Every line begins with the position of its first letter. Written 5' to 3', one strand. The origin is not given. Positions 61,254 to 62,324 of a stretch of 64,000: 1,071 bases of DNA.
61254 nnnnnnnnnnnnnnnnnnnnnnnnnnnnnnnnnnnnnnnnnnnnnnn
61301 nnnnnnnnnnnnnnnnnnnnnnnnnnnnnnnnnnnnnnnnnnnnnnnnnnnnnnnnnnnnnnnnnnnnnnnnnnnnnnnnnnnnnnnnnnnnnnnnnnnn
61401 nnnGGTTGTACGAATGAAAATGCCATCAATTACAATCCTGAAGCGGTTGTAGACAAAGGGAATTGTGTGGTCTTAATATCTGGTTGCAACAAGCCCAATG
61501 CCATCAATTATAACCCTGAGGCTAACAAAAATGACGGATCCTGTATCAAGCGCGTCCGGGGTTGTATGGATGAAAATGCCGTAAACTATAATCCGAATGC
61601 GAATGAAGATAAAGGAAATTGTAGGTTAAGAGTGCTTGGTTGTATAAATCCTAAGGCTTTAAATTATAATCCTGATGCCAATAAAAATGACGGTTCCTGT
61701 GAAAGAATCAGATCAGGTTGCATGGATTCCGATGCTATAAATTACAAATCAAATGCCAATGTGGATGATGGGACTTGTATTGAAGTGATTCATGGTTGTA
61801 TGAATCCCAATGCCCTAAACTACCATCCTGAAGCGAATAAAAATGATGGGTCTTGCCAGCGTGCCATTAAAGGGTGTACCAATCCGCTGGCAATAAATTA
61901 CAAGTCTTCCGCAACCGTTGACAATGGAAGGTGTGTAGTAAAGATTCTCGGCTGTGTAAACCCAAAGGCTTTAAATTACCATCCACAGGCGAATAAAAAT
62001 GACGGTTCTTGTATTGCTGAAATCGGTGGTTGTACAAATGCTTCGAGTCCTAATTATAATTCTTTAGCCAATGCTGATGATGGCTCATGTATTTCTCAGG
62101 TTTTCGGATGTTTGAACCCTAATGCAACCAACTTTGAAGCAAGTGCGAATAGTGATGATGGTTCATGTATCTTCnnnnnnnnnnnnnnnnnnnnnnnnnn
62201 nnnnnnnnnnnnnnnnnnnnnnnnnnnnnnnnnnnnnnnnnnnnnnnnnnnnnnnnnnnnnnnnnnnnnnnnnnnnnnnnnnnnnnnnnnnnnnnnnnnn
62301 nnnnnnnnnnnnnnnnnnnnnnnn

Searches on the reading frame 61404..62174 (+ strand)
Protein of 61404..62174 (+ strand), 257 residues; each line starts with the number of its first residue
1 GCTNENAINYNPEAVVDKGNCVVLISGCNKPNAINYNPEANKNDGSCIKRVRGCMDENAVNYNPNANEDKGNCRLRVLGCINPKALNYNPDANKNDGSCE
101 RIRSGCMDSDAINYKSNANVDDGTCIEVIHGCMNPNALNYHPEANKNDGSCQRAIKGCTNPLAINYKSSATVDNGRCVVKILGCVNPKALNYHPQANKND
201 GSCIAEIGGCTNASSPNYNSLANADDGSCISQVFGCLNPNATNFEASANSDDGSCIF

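Call 52: search_solved_structures(query=window:61404-62174:+, max_evalue=10, show_alignments=1)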
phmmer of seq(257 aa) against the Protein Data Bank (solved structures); distinct sequences matched with E-value up to 10: 7.
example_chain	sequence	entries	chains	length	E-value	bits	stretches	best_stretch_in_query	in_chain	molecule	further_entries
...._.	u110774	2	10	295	0.0013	21.2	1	206-234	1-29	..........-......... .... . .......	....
6u2j_A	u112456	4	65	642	0.026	17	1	208-232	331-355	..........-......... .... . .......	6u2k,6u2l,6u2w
6u23_A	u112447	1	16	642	0.026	17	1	208-232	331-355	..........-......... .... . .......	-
6sb3_A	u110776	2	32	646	0.042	16.3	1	209-234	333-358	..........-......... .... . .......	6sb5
8a1d_A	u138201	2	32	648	0.042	16.3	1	209-234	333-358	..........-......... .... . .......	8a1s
6o60_C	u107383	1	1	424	0.44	13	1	2-152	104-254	F-box/LRR-repeat protein 2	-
1uht_A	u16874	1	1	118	0.63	12.5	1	21-117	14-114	expressed protein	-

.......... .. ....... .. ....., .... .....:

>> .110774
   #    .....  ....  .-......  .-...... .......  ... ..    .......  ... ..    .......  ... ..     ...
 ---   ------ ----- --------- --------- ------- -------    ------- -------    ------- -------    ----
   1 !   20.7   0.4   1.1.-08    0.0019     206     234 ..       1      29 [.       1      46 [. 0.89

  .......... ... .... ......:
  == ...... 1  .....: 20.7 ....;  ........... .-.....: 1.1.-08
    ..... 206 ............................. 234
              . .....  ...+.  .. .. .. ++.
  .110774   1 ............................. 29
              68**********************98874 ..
